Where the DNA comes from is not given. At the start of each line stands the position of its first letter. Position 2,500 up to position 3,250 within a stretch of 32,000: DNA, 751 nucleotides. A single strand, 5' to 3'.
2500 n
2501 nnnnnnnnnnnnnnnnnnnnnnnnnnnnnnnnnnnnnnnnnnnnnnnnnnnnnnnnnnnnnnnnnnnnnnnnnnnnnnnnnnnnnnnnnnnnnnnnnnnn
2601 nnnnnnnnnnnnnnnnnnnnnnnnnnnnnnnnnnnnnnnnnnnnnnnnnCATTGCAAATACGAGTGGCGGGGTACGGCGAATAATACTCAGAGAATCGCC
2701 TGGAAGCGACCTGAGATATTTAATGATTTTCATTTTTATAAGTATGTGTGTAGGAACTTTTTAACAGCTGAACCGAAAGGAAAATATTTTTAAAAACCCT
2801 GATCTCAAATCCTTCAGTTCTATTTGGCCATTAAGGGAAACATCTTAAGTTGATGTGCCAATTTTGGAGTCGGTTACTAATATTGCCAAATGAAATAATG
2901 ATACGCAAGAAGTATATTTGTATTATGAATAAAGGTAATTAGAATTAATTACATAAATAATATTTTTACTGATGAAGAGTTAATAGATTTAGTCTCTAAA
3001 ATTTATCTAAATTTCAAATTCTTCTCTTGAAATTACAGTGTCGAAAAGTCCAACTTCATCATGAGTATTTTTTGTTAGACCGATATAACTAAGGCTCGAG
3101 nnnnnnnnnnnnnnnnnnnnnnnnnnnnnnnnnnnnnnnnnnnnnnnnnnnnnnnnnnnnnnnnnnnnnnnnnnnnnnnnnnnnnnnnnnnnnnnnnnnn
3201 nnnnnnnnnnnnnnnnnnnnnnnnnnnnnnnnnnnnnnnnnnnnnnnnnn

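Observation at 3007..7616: Tightly coupled three-gene operon: a split, GIY-YIG-armed, Type ISP/Type III-like restriction-modification or defence module in a picocyanobacterial island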

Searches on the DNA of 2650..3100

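Call 67: search_rna_families(source=window, start=2650, end=3100, threshold=evalue, max_evalue=1)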
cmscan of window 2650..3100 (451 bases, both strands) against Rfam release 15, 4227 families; matches with E-value up to 1: 1.
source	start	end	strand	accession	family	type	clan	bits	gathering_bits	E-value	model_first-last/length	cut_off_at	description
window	2968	3033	+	RF00276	SNORD52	Gene; snRNA; snoRNA; CD-box;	CL00063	16.6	45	0.76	1-67/67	no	Small nucleolar RNA SNORD52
